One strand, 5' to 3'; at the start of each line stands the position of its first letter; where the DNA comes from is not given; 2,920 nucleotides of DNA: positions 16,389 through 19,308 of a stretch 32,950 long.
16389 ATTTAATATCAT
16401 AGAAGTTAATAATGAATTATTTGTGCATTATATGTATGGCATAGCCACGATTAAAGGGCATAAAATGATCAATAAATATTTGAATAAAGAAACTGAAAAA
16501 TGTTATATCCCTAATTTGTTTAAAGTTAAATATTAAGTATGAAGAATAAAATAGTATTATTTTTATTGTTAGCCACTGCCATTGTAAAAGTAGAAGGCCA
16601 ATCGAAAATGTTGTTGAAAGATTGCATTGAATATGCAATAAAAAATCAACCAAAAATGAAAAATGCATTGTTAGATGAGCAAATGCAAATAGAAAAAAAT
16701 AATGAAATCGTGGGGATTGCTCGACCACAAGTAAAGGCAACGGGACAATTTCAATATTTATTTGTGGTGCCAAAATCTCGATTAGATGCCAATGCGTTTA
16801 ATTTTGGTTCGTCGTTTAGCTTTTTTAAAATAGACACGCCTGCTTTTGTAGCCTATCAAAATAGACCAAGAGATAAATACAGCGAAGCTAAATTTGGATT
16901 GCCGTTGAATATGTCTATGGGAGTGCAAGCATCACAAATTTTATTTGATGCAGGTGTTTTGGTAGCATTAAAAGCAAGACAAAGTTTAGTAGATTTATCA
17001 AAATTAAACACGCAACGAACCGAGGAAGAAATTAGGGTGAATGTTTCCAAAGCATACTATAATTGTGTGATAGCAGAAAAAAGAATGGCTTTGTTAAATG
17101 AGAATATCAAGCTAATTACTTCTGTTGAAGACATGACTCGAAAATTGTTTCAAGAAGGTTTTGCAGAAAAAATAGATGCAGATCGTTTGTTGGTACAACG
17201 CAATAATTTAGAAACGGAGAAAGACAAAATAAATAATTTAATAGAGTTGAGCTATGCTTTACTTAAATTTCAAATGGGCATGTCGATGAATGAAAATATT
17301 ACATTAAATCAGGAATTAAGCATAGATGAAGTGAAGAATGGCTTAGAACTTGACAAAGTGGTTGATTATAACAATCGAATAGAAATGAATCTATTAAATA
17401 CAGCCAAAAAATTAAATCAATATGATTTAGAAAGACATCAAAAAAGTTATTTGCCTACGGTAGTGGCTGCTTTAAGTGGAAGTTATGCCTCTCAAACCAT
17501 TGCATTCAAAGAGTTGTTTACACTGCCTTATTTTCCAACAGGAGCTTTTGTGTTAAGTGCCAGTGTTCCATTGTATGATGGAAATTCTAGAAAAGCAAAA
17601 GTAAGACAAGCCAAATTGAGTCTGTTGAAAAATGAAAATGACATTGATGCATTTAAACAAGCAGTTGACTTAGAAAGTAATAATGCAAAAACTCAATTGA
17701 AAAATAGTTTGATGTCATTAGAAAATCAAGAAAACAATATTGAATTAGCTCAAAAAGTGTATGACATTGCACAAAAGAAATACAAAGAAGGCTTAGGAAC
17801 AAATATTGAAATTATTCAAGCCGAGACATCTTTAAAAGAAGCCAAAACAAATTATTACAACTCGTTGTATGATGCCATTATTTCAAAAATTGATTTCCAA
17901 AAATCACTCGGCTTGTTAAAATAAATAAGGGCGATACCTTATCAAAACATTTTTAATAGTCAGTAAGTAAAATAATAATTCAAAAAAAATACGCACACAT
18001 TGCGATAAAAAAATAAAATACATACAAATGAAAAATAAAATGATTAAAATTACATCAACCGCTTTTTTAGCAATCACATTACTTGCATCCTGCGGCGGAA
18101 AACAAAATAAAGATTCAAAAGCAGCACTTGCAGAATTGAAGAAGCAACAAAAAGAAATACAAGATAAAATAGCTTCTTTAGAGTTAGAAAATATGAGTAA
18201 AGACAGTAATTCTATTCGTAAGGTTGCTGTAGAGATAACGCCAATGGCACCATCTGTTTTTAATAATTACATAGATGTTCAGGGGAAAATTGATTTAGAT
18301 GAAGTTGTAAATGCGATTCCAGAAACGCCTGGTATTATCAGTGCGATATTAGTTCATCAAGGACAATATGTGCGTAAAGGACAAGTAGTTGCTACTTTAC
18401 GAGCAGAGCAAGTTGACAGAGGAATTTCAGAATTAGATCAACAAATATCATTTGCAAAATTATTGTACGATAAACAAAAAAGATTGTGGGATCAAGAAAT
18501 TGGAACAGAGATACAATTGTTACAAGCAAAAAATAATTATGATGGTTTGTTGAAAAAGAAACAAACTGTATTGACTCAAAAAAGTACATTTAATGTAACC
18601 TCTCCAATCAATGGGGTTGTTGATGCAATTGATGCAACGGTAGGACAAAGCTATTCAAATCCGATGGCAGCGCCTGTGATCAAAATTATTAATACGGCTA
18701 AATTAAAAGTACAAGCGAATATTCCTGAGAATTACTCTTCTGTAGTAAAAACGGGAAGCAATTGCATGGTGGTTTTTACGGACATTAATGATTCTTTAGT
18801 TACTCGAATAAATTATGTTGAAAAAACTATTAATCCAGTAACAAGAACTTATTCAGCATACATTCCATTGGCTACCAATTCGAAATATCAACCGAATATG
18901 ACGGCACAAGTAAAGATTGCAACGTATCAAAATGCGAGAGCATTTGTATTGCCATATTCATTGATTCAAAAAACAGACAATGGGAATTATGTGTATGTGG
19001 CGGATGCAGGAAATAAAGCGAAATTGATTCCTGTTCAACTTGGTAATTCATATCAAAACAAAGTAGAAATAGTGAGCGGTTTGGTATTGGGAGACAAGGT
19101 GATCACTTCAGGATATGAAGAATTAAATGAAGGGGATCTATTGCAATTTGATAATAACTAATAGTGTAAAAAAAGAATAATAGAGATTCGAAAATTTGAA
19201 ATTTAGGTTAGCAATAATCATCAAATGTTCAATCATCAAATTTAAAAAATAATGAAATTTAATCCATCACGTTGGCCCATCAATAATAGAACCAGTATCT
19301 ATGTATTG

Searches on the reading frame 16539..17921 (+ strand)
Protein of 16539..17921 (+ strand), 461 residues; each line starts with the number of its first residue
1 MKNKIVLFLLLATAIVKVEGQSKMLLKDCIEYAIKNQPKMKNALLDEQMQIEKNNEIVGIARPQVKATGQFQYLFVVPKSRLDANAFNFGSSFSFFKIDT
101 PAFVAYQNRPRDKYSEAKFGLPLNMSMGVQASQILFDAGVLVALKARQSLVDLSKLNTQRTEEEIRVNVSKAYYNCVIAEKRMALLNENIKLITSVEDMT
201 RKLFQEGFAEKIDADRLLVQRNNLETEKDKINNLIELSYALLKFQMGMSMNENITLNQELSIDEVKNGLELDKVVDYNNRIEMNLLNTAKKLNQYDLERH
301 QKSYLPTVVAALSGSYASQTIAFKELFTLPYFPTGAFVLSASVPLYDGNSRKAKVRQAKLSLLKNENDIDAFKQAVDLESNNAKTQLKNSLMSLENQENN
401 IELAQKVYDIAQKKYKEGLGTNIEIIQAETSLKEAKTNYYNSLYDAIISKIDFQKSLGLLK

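Call 80: search_protein_families(library=pfam, max_evalue=0.001, proteins=[window:16539-17921:+])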
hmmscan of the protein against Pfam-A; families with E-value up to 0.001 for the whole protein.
window:16539-17921:+ (461 aa): 1 family
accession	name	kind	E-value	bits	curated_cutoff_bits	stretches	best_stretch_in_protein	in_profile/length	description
PF02321.23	OEP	-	4.1e-40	138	22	2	278-458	10-187/187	Outer membrane efflux protein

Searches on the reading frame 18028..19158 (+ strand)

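Call 80: search_protein_families(library=pfam, max_evalue=0.001, proteins=[window:18028-19158:+])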
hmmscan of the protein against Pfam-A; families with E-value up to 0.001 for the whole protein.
window:18028-19158:+ (377 aa): 4 families
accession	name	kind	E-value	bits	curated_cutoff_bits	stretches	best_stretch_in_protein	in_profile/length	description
PF16576.10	HlyD_D23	-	1.9e-17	63.7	30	1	79-292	3-213/214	Barrel-sandwich domain of CusB or HlyD membrane-fusion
PF13437.12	HlyD_3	-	9.5e-10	39.6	22.2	1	190-284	2-96/106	HlyD family secretion protein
PF13533.13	Biotin_lipoyl_2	-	1.6e-07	31.4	29.8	1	100-124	7-31/32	Biotin-lipoyl like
PF00364.28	Biotin_lipoyl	-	0.00018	21.7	22.1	0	102-126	15-38/73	Biotin-requiring enzyme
